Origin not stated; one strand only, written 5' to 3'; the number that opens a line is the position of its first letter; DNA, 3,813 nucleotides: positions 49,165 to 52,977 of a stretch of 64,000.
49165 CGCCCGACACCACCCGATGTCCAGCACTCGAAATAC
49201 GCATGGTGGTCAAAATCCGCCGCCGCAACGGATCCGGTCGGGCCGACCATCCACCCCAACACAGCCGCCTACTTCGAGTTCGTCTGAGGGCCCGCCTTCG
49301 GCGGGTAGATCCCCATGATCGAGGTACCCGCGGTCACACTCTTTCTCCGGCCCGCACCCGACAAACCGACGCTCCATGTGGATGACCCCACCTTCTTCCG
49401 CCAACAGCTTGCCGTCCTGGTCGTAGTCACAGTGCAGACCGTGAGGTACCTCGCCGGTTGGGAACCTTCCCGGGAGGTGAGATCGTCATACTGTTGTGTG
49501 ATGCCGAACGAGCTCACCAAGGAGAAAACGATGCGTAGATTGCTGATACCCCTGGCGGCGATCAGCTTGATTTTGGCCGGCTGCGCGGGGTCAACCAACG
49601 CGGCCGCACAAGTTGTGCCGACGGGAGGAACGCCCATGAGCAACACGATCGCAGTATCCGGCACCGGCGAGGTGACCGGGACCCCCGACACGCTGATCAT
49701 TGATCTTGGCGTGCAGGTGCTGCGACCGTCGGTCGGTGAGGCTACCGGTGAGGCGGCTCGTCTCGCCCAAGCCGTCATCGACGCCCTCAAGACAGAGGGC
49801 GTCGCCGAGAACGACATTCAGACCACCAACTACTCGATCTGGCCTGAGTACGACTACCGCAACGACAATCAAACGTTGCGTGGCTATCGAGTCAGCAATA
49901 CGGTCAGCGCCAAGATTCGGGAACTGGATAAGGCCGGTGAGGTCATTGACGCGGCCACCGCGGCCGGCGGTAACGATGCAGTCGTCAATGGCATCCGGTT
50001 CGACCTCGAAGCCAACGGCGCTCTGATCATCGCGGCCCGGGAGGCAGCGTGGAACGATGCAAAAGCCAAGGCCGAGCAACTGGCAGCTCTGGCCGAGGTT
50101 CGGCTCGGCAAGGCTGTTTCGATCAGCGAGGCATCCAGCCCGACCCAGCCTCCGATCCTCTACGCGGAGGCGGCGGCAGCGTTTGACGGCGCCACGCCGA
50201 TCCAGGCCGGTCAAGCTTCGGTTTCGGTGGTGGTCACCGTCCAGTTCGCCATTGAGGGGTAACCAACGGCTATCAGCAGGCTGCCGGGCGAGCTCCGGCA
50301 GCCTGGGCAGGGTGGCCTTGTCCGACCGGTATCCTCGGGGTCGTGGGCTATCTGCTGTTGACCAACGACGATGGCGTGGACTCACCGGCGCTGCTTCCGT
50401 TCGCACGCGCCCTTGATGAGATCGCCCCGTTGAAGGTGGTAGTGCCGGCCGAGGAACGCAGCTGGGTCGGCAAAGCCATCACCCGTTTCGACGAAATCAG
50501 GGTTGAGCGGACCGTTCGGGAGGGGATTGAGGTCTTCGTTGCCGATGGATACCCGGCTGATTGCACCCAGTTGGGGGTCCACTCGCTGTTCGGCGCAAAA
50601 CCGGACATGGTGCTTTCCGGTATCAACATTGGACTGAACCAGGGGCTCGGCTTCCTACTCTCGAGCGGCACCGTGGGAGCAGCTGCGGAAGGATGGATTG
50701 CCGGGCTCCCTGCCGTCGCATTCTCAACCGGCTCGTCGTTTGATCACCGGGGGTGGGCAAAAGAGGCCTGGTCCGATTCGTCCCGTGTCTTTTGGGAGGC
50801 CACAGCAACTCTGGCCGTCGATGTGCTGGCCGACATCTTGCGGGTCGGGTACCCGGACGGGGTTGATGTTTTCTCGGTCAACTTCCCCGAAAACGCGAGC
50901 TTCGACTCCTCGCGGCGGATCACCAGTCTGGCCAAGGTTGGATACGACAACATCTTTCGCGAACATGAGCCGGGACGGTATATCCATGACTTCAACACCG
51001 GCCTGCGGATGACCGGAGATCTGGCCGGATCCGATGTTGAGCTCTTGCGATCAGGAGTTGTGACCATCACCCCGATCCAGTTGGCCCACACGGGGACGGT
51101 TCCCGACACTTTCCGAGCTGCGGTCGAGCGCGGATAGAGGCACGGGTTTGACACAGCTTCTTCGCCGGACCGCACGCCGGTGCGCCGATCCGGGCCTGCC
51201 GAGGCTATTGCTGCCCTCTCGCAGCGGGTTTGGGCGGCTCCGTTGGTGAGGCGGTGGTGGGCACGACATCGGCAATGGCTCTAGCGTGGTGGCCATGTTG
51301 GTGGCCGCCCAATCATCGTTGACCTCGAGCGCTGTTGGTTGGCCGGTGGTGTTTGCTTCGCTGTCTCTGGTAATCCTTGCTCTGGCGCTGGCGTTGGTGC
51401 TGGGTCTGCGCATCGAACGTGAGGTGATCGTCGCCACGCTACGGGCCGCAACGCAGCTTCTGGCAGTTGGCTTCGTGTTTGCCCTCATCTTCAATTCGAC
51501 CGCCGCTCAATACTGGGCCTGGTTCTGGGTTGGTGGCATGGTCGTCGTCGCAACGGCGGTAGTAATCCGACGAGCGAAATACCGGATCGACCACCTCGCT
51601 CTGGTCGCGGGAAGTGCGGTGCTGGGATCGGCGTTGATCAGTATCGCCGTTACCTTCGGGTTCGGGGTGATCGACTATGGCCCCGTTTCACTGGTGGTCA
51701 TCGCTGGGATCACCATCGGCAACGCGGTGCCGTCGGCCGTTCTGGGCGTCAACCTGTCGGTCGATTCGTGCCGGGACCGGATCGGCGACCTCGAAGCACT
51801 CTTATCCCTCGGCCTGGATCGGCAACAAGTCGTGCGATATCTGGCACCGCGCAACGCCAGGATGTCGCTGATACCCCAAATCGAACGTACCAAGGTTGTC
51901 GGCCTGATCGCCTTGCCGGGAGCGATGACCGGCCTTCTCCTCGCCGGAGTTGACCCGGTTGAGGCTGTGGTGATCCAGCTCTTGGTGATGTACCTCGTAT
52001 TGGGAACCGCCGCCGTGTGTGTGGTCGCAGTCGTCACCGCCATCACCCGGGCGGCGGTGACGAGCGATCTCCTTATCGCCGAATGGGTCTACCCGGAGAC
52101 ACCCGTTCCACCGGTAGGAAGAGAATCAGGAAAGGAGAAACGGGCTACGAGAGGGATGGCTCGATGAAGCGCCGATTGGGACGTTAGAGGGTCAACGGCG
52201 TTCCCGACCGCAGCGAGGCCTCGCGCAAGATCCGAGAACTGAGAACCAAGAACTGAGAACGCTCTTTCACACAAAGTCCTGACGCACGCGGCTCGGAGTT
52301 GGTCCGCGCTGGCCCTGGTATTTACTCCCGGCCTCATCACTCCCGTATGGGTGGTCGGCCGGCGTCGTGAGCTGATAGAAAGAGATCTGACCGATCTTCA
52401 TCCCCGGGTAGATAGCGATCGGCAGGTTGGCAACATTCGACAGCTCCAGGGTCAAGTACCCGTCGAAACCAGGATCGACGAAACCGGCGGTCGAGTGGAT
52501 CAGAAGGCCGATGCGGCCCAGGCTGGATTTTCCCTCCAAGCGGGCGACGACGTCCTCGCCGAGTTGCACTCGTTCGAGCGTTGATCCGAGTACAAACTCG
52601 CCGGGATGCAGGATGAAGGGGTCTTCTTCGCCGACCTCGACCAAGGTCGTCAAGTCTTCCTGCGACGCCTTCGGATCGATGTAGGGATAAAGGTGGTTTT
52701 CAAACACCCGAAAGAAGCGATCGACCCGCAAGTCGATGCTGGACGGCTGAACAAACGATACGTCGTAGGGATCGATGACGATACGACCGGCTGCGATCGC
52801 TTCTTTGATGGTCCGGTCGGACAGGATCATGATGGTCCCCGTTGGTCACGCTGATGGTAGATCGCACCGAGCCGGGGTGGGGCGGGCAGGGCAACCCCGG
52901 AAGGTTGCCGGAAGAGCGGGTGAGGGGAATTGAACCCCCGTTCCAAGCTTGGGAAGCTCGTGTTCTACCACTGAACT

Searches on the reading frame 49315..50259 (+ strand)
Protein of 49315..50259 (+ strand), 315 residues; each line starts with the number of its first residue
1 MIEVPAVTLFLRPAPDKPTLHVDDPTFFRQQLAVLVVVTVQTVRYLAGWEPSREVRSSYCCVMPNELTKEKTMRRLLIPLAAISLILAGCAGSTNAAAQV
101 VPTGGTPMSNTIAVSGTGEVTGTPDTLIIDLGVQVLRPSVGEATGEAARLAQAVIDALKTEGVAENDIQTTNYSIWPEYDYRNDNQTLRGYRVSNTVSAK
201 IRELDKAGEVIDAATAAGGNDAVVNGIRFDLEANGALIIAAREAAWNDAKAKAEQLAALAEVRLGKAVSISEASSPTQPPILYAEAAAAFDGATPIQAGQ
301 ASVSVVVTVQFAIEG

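Call 18: search_protein_families(library=pfam, proteins=[window:49315-50259:+], max_evalue=0.001)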
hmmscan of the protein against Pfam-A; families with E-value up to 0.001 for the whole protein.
window:49315-50259:+ (315 aa): 1 family
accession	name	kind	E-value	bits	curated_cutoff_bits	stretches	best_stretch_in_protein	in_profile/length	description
PF04402.19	SIMPL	-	7.5e-55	186.8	25.2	1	112-311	1-205/205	Protein of unknown function (DUF541)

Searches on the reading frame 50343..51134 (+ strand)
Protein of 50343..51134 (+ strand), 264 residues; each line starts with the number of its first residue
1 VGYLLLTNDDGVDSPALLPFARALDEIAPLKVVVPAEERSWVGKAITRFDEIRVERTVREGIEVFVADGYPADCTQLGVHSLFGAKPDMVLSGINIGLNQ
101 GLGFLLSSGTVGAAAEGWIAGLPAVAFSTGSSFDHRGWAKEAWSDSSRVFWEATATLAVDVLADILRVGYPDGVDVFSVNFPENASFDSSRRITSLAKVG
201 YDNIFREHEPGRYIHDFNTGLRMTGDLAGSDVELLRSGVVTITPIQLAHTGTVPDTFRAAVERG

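Call 18: search_protein_families(library=pfam, proteins=[window:50343-51134:+], max_evalue=0.001)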
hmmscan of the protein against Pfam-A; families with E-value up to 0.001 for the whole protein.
window:50343-51134:+ (264 aa): 1 family
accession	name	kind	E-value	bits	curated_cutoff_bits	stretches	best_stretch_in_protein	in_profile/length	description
PF01975.23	SurE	-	6.3e-44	150.5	22.1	1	5-198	2-184/189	Survival protein SurE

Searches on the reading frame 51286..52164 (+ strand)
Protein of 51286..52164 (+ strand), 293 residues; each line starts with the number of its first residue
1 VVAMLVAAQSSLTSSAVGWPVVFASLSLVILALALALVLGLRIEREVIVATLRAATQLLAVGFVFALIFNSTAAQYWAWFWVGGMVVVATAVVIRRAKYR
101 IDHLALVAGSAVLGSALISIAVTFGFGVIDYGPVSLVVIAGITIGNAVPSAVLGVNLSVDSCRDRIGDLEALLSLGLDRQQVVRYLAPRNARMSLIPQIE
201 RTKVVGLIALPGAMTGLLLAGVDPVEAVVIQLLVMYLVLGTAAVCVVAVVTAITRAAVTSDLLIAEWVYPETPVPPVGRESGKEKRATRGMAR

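Call 18: search_protein_families(library=pfam, proteins=[window:51286-52164:+], max_evalue=0.001)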
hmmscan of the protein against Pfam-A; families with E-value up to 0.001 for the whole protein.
window:51286-52164:+ (293 aa): 1 family
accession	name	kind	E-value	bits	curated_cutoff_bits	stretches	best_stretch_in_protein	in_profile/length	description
PF03649.18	UPF0014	-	4.7e-49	167.4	22.6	1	22-255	4-239/242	Uncharacterised protein family (UPF0014)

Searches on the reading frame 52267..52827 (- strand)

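Call 18: search_protein_families(library=pfam, proteins=[window:52267-52827:-], max_evalue=0.001)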
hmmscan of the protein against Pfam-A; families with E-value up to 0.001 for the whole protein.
window:52267-52827:- (186 aa): 4 families
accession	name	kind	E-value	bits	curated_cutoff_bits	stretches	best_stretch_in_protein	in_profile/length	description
PF22769.1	DCD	-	3.9e-49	167.1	27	1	1-153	1-153/153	dCTP deaminase-like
PF06559.16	DCD_N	-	4e-10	40.2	21.4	1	1-151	4-161/164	2'-deoxycytidine 5'-triphosphate deaminase (DCD) N-terminal domain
PF22569.1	DCD_C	-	1.3e-08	34.9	22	1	64-174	71-185/192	2'-deoxycytidine 5'-triphosphate deaminase (DCD), C-terminal domain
PF00692.24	dUTPase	-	0.00012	22.2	22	1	71-157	24-108/129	dUTPase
